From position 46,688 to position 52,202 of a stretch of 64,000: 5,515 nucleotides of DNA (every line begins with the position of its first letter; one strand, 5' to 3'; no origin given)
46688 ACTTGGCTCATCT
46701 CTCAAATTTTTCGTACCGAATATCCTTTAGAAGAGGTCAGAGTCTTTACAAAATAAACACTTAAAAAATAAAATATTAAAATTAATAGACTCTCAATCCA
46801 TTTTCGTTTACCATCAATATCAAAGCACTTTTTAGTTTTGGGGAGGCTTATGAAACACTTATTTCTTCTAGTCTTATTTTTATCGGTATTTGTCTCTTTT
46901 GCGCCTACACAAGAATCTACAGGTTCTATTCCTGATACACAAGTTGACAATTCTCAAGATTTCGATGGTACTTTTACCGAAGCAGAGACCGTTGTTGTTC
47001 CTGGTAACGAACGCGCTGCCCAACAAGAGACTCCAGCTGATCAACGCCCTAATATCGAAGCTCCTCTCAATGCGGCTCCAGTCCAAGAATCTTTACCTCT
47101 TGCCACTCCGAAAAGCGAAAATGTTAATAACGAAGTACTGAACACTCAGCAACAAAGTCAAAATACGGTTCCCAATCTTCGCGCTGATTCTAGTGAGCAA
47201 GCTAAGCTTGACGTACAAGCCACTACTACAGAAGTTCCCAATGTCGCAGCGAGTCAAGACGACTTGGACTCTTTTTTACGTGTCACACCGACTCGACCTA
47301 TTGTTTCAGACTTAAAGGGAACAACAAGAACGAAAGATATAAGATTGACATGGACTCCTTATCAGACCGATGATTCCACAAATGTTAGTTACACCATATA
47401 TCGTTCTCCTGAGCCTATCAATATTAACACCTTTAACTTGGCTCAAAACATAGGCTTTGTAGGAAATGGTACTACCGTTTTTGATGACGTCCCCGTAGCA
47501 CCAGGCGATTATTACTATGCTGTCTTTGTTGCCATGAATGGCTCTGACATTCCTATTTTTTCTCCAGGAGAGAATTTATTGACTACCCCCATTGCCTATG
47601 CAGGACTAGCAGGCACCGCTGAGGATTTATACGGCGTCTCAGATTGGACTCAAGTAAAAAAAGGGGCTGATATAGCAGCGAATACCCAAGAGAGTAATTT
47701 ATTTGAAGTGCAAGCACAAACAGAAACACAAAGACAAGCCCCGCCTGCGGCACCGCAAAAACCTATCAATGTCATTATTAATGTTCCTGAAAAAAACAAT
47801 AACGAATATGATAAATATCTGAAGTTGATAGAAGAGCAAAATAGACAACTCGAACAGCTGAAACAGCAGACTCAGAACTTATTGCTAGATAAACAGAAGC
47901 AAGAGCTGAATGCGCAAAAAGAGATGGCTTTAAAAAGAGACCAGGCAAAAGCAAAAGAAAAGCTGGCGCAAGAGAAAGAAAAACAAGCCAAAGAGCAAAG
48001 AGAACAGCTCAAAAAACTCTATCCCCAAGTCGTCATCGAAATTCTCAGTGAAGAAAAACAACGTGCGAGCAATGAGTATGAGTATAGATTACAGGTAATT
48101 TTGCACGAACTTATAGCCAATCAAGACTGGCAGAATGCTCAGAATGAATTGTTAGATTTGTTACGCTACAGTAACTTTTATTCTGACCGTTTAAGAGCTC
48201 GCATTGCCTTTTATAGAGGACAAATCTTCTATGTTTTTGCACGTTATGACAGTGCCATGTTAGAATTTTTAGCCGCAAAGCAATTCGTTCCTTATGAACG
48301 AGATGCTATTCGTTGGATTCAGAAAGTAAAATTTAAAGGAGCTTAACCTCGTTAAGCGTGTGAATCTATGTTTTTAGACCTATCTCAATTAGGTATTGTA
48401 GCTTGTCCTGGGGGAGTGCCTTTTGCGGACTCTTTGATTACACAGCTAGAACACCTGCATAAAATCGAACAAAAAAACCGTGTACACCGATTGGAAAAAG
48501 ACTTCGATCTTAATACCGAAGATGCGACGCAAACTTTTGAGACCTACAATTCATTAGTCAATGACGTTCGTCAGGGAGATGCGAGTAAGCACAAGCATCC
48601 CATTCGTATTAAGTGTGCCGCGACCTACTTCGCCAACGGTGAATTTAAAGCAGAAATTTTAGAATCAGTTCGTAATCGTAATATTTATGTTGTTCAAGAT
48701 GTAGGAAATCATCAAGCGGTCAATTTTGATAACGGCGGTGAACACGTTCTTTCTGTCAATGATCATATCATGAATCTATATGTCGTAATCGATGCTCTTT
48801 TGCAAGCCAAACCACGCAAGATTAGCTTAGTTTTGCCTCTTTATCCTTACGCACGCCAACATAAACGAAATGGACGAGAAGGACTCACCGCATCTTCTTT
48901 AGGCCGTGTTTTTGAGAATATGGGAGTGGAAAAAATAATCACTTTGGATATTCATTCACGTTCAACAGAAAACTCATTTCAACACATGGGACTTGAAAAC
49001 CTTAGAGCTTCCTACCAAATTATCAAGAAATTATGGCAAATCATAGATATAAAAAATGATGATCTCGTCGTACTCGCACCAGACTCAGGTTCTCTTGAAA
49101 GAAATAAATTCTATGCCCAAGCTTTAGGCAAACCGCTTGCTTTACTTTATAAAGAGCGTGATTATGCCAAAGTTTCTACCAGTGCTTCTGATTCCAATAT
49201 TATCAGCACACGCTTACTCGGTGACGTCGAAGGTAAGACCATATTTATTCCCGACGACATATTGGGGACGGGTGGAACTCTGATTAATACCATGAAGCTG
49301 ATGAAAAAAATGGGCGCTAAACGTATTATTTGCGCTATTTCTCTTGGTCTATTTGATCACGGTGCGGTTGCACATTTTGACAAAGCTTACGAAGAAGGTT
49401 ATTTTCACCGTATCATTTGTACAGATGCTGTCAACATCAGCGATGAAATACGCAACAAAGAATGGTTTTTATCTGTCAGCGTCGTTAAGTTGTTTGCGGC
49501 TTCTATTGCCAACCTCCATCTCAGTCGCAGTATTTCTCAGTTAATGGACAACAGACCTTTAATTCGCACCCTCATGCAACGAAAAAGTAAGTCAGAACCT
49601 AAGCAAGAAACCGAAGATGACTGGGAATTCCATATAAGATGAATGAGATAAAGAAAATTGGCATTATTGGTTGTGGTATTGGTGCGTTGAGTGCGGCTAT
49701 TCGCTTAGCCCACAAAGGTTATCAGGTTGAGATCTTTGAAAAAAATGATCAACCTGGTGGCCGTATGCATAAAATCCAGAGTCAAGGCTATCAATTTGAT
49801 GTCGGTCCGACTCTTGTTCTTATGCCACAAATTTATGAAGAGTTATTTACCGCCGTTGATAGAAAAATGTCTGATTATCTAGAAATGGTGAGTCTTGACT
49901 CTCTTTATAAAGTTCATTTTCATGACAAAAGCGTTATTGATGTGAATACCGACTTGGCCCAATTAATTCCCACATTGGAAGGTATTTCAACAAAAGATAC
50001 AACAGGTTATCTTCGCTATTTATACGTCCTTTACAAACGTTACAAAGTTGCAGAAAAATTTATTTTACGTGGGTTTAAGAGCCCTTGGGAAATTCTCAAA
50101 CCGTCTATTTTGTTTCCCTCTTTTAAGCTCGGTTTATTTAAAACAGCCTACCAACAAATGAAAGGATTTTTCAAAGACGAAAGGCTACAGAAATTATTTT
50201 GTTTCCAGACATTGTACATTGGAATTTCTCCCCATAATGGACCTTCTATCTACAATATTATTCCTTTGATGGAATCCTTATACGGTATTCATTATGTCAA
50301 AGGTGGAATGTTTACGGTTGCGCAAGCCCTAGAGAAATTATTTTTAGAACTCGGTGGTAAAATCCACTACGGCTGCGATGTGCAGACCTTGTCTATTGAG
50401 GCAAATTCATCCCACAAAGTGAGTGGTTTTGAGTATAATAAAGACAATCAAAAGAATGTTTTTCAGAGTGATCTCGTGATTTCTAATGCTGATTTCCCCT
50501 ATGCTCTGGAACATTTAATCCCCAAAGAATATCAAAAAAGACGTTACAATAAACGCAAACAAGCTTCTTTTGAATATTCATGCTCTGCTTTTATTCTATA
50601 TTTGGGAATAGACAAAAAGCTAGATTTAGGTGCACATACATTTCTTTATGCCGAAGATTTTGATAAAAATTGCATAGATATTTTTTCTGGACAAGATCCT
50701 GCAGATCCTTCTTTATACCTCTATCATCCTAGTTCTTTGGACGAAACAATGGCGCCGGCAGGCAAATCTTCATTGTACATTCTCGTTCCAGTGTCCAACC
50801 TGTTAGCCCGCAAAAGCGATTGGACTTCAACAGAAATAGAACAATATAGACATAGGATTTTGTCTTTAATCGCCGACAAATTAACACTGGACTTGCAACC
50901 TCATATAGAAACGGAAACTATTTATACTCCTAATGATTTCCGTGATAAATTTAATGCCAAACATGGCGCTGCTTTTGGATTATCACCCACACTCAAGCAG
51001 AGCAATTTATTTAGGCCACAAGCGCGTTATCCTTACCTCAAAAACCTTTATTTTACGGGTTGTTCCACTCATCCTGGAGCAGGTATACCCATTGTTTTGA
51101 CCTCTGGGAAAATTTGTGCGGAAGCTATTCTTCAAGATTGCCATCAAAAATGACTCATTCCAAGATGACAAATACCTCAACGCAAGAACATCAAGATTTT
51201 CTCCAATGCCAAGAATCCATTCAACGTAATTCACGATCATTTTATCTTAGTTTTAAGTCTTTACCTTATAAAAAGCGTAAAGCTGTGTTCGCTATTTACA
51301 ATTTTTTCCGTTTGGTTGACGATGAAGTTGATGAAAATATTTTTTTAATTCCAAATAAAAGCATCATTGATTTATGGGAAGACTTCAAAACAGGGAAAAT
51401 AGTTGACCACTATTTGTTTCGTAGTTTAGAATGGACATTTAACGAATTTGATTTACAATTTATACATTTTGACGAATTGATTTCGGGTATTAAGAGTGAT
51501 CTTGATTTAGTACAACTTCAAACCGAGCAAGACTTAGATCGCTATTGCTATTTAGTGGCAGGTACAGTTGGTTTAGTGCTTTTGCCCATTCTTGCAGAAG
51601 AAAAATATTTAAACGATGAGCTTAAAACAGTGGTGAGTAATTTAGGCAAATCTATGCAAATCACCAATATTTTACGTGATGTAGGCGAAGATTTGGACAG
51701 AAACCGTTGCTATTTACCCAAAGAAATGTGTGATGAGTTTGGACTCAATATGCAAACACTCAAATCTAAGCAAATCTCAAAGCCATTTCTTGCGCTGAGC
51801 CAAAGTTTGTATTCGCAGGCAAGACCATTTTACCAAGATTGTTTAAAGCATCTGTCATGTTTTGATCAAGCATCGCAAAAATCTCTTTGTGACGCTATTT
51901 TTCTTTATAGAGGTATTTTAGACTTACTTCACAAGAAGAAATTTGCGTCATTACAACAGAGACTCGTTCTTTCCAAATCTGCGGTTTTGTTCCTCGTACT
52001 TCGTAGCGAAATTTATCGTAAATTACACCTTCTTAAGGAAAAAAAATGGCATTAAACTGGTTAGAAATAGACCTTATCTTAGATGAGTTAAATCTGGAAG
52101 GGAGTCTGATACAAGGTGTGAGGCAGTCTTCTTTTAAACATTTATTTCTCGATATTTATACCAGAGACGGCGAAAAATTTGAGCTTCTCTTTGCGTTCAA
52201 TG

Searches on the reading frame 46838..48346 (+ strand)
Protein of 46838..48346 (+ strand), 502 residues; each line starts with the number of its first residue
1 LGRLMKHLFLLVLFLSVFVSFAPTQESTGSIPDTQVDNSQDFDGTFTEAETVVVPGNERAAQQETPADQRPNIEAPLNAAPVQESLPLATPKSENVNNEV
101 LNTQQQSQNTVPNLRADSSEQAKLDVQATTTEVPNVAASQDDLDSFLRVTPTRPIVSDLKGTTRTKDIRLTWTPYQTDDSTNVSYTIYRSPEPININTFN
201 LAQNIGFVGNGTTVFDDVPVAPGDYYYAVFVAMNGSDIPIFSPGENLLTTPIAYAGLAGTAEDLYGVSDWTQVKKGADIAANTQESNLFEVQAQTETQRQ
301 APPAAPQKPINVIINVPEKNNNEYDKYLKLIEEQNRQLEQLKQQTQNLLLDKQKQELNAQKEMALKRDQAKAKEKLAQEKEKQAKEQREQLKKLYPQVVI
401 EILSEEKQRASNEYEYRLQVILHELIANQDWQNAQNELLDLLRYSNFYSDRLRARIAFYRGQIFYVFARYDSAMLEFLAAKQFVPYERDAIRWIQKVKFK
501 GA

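Call 18: search_protein_families(library=pfam, proteins=[window:46838-48346:+], max_evalue=0.0001)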
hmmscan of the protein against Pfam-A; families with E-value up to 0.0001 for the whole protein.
window:46838-48346:+ (502 aa): 0 families

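Call 76: search_protein_families(library=pfam, proteins=[window:46838-48343:+], max_evalue=0.1)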
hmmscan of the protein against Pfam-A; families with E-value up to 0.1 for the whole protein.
window:46838-48343:+ (502 aa): 1 family
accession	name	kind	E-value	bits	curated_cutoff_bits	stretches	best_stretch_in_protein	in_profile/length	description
PF13432.12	TPR_16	-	0.004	18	32.7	1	424-485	6-62/65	Tetratricopeptide repeat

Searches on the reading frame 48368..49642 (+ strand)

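Call 18: search_protein_families(library=pfam, proteins=[window:48368-49642:+], max_evalue=0.0001)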
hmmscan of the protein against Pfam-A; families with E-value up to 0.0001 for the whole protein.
window:48368-49642:+ (424 aa): 3 families
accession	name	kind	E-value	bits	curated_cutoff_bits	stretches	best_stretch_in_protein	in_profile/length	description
PF00156.33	Pribosyltran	-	8.4e-25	87.4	26.3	1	211-347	7-142/158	Phosphoribosyl transferase domain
PF13793.12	Pribosyltran_N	-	1.7e-21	76.7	25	1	81-186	25-117/117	N-terminal domain of ribose phosphate pyrophosphokinase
PF14572.12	Pribosyl_synth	-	2.8e-07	31.1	27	1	283-393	77-183/184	Phosphoribosyl synthetase-associated domain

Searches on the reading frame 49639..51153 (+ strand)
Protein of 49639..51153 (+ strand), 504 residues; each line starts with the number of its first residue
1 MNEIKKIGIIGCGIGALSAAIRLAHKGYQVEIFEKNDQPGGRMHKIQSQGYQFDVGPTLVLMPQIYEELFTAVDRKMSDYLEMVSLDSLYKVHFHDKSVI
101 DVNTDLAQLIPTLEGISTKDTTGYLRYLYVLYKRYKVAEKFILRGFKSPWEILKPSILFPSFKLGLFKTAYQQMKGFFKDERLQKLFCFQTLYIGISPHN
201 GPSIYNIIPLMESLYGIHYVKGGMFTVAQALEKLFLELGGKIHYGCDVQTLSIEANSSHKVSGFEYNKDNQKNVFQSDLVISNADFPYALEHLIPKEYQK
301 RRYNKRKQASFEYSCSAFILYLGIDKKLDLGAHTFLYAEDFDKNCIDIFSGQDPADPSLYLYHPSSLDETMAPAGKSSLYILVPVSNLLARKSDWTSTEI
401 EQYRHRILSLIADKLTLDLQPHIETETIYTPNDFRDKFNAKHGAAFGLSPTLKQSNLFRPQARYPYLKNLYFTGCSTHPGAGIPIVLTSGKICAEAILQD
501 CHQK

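Call 18: search_protein_families(library=pfam, proteins=[window:49639-51153:+], max_evalue=0.0001)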
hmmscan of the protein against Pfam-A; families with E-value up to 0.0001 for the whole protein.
window:49639-51153:+ (504 aa): 4 families
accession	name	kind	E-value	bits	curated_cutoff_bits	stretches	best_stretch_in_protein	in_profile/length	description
PF01593.30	Amino_oxidase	-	8.4e-28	98.3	19.8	1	17-498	4-443/443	Flavin containing amine oxidoreductase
PF13450.12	NAD_binding_8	-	6.9e-15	55.5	21.9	1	9-74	1-66/68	NAD(P)-binding Rossmann-like domain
PF01266.30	DAO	-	9.2e-07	29.1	27.9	0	7-41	2-37/353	FAD dependent oxidoreductase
PF06100.17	MCRA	-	1.5e-06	27.8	23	0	6-79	3-82/495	MCRA family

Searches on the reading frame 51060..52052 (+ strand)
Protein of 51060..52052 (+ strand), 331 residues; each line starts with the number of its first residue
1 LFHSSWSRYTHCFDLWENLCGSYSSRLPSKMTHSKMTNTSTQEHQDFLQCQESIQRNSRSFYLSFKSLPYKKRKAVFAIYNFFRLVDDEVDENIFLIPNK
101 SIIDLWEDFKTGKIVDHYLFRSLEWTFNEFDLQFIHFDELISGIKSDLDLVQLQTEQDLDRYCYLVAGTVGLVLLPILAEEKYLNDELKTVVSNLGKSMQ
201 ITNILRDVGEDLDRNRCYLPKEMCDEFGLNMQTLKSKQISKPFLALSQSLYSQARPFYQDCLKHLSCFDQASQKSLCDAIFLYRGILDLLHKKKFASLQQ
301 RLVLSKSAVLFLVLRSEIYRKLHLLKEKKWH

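Call 76: search_protein_families(library=pfam, proteins=[window:51060-52052:+], max_evalue=0.1)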
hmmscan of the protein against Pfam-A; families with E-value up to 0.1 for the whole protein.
window:51060-52052:+ (331 aa): 2 families
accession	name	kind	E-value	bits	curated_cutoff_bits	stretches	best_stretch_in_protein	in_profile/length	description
PF00494.24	SQS_PSY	-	1.8e-55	188.9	26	1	55-306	2-261/263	Squalene/phytoene synthase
PF18937.5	DUF5685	-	0.0014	18.6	26.7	1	93-216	92-209/272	Family of unknown function (DUF5685)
